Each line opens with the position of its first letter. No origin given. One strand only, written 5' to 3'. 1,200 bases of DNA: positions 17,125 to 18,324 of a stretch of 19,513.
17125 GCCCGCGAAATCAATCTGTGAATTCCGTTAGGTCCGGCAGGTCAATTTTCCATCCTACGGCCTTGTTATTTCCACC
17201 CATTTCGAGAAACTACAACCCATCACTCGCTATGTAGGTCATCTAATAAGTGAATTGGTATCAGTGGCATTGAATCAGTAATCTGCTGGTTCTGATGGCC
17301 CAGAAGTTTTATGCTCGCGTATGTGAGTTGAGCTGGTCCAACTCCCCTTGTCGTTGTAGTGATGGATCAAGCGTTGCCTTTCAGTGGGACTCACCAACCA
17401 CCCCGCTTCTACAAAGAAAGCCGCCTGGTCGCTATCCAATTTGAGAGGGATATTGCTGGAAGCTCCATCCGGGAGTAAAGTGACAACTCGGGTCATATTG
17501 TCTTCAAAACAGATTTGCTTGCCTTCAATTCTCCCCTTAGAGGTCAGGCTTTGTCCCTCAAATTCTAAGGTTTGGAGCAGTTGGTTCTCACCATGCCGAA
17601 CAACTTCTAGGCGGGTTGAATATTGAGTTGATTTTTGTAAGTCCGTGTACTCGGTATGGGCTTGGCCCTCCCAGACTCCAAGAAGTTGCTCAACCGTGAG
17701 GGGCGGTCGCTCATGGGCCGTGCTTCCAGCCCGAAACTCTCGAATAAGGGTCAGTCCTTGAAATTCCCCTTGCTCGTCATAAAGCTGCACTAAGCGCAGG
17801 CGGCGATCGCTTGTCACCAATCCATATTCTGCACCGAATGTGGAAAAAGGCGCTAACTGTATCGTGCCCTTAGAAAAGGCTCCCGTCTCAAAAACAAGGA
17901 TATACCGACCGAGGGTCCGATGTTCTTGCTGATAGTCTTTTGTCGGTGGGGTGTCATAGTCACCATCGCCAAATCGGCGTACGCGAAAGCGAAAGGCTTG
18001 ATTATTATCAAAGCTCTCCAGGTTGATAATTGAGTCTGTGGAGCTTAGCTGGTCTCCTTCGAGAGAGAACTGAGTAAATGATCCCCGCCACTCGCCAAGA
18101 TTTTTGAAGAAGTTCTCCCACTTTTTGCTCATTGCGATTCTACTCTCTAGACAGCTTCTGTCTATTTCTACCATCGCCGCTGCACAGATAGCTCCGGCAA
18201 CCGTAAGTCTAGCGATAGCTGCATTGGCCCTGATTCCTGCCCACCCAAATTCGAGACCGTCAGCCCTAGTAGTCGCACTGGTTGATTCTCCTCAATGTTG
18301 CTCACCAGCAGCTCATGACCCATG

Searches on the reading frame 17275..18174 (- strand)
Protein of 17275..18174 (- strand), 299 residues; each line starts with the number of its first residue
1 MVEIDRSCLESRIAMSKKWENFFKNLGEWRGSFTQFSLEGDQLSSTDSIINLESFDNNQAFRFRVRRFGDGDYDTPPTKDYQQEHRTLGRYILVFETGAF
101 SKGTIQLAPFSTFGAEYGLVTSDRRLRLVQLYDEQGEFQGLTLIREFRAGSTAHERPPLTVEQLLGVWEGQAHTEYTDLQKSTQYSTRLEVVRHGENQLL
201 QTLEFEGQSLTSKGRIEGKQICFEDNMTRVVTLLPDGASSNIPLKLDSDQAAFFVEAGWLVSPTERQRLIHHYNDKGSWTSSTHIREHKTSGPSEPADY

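Call 55: search_protein_families(library=pfam, proteins=[window:17275-18174:-], max_evalue=0.001)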
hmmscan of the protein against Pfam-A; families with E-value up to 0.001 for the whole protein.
window:17275-18174:- (299 aa): 2 families
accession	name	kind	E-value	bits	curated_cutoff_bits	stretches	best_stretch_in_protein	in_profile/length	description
PF12204.14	DUF3598_N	-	1.3e-56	191.2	22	2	15-150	1-135/136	Domain of unknown function (DUF3598), N-terminal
PF21053.3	BFA1_C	-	8.8e-55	184.7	23.5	2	155-289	1-134/135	Biogenesis factor required for ATP synthase 1, C-terminal domain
